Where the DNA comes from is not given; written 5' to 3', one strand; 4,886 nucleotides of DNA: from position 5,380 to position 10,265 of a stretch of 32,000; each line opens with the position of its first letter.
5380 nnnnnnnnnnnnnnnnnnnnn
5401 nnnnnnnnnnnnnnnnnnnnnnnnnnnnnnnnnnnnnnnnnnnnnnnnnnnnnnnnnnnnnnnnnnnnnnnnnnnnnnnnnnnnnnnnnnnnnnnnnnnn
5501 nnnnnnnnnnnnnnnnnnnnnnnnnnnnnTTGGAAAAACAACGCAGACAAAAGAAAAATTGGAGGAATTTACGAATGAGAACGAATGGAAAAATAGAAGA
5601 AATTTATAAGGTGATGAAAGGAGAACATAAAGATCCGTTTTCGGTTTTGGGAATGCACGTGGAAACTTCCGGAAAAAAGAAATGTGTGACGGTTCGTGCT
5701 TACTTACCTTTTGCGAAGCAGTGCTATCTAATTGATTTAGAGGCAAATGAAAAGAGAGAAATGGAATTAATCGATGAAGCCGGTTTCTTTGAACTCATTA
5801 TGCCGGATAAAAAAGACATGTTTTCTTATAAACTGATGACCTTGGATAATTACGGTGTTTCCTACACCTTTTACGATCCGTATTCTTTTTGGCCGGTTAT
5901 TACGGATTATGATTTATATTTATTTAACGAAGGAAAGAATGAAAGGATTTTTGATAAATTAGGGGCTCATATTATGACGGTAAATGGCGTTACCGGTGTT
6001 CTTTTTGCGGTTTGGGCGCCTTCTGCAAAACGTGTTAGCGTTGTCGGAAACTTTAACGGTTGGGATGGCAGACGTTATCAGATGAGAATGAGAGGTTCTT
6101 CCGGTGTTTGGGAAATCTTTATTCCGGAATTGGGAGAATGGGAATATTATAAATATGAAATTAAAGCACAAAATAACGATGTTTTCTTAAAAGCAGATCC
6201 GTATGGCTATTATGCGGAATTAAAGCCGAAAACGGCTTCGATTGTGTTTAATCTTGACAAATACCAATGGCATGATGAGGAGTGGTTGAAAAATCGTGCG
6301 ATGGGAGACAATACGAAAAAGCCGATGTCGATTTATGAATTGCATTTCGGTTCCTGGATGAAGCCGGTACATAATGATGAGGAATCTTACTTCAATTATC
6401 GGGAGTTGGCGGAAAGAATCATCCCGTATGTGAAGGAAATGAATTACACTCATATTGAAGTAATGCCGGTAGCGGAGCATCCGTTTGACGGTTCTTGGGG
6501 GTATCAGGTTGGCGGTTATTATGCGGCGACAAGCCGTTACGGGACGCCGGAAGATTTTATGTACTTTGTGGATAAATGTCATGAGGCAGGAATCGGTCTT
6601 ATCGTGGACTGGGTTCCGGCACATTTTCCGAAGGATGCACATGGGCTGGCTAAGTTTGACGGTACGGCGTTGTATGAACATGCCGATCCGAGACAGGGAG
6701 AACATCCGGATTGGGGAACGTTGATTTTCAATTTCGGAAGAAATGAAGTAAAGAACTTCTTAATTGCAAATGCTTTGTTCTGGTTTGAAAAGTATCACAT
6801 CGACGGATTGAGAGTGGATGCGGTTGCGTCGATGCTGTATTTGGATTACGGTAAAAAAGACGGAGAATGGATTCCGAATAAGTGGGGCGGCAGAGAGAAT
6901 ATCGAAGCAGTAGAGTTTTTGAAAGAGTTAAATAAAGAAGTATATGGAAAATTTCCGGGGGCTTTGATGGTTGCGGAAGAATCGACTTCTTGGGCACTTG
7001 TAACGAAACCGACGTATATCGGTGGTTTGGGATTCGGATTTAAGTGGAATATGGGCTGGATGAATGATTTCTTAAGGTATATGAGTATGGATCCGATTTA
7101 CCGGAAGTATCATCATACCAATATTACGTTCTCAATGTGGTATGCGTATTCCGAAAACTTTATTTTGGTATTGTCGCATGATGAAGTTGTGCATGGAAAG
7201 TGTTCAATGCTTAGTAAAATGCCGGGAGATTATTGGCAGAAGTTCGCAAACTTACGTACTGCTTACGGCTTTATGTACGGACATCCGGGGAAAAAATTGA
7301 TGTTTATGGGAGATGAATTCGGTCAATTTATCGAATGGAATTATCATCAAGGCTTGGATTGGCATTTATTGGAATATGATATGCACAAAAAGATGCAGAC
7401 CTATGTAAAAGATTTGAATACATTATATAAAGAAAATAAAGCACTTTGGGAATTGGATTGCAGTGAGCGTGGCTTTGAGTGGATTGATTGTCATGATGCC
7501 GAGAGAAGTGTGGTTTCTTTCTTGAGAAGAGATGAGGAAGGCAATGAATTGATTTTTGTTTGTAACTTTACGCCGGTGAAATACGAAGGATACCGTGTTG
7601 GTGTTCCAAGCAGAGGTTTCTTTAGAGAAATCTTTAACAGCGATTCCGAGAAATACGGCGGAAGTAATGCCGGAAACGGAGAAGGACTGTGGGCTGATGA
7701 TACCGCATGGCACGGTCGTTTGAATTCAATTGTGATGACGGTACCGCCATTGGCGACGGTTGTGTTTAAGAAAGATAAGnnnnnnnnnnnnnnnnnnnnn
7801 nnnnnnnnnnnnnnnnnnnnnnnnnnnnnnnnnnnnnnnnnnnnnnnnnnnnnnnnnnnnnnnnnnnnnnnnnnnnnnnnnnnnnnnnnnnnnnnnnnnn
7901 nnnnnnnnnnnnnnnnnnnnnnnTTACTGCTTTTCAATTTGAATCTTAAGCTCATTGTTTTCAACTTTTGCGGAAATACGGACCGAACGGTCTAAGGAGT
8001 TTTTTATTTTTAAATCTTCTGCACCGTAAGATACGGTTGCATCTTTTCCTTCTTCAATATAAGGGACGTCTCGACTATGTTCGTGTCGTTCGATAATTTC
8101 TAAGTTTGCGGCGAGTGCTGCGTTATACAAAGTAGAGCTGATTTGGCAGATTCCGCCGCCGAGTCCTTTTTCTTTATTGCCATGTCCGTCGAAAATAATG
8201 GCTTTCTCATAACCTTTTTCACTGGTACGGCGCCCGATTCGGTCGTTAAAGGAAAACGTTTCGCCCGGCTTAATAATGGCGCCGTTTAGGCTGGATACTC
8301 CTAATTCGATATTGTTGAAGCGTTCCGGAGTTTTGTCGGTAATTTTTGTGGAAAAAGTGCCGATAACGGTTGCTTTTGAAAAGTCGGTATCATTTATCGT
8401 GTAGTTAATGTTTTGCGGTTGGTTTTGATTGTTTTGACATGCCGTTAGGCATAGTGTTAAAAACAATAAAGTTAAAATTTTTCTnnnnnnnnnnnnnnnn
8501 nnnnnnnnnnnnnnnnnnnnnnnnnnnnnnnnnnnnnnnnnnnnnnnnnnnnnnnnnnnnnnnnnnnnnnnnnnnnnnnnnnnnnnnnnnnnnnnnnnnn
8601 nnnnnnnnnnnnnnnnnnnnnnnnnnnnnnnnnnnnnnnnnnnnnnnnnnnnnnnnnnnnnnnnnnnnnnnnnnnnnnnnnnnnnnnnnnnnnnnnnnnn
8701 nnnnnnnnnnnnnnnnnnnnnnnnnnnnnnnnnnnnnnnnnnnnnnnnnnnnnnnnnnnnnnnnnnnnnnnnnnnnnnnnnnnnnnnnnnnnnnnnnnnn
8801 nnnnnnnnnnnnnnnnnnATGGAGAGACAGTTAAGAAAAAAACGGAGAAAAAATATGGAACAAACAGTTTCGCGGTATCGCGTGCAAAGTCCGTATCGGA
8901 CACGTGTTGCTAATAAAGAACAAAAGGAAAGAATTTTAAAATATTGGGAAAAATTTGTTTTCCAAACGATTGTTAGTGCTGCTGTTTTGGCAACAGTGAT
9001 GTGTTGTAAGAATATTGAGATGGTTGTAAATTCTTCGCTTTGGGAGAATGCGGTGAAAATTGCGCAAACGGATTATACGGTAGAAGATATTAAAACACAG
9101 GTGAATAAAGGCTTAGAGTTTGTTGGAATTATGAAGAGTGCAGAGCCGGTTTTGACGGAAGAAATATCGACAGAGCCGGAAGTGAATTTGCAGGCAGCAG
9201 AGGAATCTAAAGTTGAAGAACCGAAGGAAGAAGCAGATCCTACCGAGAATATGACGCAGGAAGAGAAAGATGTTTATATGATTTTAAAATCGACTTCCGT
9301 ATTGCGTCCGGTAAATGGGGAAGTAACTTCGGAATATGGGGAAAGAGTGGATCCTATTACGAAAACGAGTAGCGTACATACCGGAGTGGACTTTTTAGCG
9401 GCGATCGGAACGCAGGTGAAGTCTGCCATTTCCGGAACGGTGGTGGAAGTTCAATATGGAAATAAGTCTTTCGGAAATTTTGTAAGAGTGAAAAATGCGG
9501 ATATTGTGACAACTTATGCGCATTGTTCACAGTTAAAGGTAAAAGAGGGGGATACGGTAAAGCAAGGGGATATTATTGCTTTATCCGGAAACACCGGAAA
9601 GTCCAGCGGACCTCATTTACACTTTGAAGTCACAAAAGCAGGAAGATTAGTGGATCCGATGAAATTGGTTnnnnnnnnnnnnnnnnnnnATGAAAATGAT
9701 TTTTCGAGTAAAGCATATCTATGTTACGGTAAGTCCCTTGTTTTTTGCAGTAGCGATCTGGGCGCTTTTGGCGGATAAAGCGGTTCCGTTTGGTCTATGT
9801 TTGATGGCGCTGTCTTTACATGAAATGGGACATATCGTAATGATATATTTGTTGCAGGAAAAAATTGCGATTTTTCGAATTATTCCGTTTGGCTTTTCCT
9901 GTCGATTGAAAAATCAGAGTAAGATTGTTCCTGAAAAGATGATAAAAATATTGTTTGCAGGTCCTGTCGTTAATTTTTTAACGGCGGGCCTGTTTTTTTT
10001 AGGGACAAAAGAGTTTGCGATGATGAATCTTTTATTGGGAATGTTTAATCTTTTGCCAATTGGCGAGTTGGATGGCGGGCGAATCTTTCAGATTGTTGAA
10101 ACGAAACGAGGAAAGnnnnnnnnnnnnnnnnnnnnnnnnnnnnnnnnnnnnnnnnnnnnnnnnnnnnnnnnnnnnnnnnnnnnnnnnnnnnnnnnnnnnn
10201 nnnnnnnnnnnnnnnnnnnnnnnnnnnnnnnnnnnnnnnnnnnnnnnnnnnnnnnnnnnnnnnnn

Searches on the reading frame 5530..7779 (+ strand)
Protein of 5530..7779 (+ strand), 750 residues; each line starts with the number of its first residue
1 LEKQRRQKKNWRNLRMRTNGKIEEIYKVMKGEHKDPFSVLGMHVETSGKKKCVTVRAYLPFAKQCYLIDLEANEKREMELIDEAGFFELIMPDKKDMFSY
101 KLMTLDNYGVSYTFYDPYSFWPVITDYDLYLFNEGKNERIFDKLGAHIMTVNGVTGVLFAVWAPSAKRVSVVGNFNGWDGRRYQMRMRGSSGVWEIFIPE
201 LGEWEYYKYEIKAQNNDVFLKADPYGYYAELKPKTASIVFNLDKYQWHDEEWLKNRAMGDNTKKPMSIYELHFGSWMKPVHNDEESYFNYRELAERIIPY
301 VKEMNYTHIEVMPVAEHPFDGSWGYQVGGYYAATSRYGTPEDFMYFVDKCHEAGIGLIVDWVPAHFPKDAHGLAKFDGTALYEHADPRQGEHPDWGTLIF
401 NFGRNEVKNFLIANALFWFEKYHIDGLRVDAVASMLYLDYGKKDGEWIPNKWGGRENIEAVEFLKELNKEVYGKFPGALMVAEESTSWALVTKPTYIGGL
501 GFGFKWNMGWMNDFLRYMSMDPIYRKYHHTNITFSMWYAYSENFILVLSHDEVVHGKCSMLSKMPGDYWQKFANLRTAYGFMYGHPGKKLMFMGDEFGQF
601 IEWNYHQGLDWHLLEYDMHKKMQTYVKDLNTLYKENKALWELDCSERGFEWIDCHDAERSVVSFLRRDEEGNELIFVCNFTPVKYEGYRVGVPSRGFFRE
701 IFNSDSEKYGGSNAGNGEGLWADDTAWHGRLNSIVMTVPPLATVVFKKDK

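Call 15: search_protein_families(library=pfam, proteins=[window:5530-7779:+], max_evalue=0.001)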
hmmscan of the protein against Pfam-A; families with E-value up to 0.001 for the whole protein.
window:5530-7779:+ (750 aa): 4 families
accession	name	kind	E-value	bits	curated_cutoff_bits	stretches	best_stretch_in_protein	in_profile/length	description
PF02922.24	CBM_48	-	6.2e-31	107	22.4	2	143-226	1-83/83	Carbohydrate-binding module 48 (Isoamylase N-terminal domain)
PF22019.2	GlgB_N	-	7.2e-30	103.4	27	2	23-118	3-94/94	alpha-1,4-glucan branching enzyme GlgB, N-terminal domain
PF02806.24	Alpha-amylase_C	-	7.3e-27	94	21.2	1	651-748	1-94/95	Alpha amylase, C-terminal all-beta domain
PF00128.31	Alpha-amylase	-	2.7e-19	70.2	22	2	298-369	25-95/446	Alpha amylase, catalytic domain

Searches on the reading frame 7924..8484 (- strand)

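Call 15: search_protein_families(library=pfam, proteins=[window:7924-8484:-], max_evalue=0.001)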
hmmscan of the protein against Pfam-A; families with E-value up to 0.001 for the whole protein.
window:7924-8484:- (186 aa): 1 family
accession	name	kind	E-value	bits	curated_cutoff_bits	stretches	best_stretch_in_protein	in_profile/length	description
PF04294.18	VanW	-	1.2e-47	161.1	27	1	55-183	2-129/130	VanW like protein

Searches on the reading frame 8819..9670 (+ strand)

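Call 15: search_protein_families(library=pfam, proteins=[window:8819-9670:+], max_evalue=0.001)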
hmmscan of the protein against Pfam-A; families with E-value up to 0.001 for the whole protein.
window:8819-9670:+ (284 aa): 2 families
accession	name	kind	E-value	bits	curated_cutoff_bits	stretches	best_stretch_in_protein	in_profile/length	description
PF01551.29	Peptidase_M23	-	1.6e-30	105.6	28.7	1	186-280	2-96/96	Peptidase family M23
PF13533.13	Biotin_lipoyl_2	-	2.3e-05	24.5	29.8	1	238-254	13-29/32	Biotin-lipoyl like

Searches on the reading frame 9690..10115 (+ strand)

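Call 15: search_protein_families(library=pfam, proteins=[window:9690-10115:+], max_evalue=0.001)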
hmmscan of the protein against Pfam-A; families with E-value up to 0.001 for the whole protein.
window:9690-10115:+ (142 aa): 1 family
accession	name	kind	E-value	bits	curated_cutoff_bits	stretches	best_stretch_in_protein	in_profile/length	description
PF02163.28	Peptidase_M50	-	3.4e-14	53.2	27.2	2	109-136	166-193/221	Peptidase family M50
